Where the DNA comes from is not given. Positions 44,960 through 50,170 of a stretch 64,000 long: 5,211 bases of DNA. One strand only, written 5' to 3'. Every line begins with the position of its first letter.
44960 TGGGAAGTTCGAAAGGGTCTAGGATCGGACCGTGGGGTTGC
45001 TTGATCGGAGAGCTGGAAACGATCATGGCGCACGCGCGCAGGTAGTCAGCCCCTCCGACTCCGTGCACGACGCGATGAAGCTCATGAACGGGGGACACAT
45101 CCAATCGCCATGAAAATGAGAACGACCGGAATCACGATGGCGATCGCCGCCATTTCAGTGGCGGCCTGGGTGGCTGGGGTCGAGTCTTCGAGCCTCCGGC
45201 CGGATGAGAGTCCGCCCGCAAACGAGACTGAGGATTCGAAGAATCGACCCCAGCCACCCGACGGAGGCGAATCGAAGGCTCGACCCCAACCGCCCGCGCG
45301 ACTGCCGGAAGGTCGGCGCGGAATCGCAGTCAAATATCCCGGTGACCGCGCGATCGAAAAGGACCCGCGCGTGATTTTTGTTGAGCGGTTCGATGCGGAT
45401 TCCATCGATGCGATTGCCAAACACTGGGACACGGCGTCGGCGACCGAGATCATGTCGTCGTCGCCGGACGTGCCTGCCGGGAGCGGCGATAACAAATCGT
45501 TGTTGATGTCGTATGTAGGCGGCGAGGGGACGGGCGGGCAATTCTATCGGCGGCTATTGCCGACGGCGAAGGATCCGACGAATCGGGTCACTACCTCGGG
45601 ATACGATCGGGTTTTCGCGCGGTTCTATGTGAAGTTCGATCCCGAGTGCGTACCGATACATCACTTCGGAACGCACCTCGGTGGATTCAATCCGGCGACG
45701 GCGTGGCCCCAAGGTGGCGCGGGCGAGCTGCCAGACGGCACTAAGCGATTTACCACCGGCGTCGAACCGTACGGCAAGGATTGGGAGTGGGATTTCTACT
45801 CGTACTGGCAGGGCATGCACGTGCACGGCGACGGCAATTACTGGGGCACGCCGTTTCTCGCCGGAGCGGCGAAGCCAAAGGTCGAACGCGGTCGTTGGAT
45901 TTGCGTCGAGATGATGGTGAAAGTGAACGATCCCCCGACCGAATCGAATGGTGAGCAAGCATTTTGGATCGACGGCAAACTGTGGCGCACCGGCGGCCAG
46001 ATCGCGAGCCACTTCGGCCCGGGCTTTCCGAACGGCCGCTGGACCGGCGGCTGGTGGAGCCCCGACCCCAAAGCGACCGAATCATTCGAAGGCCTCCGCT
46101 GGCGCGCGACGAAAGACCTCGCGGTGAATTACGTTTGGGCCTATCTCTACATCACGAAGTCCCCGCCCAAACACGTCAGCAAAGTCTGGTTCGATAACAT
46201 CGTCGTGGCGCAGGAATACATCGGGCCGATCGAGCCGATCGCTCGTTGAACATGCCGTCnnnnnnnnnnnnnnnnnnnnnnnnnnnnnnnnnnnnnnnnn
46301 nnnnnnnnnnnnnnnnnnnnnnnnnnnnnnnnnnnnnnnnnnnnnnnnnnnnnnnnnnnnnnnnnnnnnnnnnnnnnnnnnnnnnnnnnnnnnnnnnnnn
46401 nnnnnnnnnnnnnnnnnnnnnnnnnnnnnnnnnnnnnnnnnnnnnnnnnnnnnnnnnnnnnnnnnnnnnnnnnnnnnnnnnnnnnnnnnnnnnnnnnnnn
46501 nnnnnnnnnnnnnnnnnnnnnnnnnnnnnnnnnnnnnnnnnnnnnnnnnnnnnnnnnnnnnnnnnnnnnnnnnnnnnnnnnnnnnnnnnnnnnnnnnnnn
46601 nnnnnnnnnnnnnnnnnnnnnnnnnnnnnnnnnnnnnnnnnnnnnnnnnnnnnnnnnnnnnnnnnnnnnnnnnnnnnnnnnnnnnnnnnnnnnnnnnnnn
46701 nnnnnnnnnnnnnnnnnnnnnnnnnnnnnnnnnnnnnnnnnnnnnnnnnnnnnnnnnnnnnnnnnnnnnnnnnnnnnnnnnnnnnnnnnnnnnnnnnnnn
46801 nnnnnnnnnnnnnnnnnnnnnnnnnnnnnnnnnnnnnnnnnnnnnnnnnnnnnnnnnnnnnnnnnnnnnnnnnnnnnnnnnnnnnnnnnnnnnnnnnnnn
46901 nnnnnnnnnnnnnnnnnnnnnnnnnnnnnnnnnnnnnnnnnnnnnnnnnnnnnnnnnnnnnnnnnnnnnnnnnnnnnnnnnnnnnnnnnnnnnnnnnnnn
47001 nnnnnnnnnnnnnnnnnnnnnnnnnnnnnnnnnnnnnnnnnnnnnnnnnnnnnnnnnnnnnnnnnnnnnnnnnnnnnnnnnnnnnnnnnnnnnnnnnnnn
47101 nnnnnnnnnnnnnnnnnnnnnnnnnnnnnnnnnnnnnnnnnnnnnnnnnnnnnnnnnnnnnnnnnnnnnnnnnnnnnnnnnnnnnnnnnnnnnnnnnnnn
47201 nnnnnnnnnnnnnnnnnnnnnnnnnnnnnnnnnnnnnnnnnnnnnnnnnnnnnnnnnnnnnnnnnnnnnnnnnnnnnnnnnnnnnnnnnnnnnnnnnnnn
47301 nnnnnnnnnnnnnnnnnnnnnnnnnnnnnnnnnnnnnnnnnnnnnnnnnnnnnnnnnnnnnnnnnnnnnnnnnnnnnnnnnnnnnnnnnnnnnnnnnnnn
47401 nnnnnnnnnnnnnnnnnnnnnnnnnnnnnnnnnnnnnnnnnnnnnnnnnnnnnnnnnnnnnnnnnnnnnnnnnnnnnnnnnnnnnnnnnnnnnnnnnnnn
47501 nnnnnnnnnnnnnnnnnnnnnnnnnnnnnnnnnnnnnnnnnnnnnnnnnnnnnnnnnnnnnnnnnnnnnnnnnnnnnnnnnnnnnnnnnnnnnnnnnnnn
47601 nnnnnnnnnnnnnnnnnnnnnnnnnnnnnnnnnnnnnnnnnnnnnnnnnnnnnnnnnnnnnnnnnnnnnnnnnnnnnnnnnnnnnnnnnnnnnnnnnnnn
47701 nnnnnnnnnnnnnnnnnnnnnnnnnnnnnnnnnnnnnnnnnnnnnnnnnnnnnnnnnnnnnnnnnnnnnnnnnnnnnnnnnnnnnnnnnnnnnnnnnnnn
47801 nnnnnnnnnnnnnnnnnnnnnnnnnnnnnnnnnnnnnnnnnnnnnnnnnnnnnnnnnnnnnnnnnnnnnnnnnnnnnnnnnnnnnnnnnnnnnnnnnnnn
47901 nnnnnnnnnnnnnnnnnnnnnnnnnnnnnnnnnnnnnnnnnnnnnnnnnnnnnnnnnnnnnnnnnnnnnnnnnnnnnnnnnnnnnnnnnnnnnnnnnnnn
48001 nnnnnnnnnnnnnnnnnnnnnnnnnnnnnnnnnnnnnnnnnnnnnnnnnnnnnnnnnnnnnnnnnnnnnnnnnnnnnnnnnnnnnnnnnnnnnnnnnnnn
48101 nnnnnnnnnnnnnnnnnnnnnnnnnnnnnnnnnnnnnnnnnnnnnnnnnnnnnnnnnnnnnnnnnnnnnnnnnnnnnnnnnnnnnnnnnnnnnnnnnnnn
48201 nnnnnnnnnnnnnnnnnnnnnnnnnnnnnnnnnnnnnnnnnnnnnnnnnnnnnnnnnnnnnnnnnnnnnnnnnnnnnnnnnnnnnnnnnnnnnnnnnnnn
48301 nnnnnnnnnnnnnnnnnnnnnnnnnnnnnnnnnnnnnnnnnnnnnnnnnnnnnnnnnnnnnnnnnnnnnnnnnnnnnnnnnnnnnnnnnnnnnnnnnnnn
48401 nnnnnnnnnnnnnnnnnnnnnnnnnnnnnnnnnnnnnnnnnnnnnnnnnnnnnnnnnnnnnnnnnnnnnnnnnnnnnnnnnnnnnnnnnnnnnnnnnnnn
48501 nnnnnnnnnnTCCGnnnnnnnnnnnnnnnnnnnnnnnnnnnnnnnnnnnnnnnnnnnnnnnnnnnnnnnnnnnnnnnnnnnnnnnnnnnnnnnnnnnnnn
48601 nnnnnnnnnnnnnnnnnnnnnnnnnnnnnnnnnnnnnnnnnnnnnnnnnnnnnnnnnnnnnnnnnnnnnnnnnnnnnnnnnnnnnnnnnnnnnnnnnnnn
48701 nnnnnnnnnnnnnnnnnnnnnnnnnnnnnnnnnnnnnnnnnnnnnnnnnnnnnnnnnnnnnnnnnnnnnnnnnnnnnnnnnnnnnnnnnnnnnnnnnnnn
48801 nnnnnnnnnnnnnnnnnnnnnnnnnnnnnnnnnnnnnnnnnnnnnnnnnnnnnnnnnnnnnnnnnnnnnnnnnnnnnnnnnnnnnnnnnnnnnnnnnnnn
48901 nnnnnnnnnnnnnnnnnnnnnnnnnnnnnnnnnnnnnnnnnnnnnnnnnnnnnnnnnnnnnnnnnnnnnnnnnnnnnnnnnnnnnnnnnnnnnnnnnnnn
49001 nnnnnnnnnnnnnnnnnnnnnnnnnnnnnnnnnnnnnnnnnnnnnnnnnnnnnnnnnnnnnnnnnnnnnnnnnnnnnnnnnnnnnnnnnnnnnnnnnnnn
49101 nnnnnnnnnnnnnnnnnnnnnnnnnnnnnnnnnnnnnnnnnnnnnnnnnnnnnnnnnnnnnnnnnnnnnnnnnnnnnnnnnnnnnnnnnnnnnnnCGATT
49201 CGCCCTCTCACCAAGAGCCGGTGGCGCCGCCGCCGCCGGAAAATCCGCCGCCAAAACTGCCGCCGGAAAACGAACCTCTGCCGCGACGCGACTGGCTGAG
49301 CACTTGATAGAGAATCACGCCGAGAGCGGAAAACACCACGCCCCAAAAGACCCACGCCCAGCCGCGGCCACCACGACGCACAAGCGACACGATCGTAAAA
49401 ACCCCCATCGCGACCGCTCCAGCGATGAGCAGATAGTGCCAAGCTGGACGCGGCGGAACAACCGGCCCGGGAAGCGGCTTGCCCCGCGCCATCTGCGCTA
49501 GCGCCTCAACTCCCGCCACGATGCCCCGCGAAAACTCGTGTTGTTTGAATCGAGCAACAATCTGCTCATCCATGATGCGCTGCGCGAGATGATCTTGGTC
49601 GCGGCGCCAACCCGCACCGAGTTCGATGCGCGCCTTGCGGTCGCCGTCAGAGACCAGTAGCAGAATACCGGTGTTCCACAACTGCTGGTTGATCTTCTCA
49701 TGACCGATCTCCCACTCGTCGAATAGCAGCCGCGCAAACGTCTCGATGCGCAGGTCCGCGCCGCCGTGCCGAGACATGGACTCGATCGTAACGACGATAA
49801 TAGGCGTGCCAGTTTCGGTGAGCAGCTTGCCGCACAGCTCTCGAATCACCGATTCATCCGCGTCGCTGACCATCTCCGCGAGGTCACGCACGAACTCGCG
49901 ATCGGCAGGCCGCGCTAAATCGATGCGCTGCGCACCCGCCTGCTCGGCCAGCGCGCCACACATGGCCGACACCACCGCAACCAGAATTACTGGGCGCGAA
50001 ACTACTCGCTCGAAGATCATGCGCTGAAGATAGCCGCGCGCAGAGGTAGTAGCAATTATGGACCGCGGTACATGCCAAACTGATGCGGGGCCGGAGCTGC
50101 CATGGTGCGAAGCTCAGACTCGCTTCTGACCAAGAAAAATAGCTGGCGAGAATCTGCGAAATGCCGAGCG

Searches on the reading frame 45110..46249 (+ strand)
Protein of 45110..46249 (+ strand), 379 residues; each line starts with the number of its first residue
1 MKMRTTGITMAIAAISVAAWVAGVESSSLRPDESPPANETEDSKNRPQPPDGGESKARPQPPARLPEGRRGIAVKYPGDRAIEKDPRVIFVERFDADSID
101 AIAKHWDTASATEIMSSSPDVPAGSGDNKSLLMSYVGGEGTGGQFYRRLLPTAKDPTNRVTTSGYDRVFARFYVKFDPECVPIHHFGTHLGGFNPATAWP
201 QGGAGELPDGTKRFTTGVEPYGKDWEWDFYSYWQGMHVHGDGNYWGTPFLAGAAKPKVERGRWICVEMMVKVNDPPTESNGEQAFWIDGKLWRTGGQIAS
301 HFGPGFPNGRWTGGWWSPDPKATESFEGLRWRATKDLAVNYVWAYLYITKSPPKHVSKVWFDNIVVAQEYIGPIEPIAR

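Call 18: search_protein_families(library=pfam, proteins=[window:45110-46249:+], max_evalue=0.001)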
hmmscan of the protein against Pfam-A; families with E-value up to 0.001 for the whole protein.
window:45110-46249:+ (379 aa): 0 families

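Call 32: search_protein_families(library=pfam, proteins=[window:45110-46249:+], max_evalue=1)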
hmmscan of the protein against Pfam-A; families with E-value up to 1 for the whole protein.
window:45110-46249:+ (379 aa): 1 family
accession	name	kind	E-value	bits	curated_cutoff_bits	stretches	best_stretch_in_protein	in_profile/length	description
PF21294.4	Polysacc_lyase_14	-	0.057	13.6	27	1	259-291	138-169/215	Polysaccharide lyase 14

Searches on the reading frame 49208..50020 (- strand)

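Call 18: search_protein_families(library=pfam, proteins=[window:49208-50020:-], max_evalue=0.001)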
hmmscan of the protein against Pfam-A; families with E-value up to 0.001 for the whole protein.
window:49208-50020:- (270 aa): 1 family
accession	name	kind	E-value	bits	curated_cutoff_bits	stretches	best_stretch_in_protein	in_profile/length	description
PF04536.20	TPM_phosphatase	-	1.3e-23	83.8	22.1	1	44-176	1-124/125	TPM domain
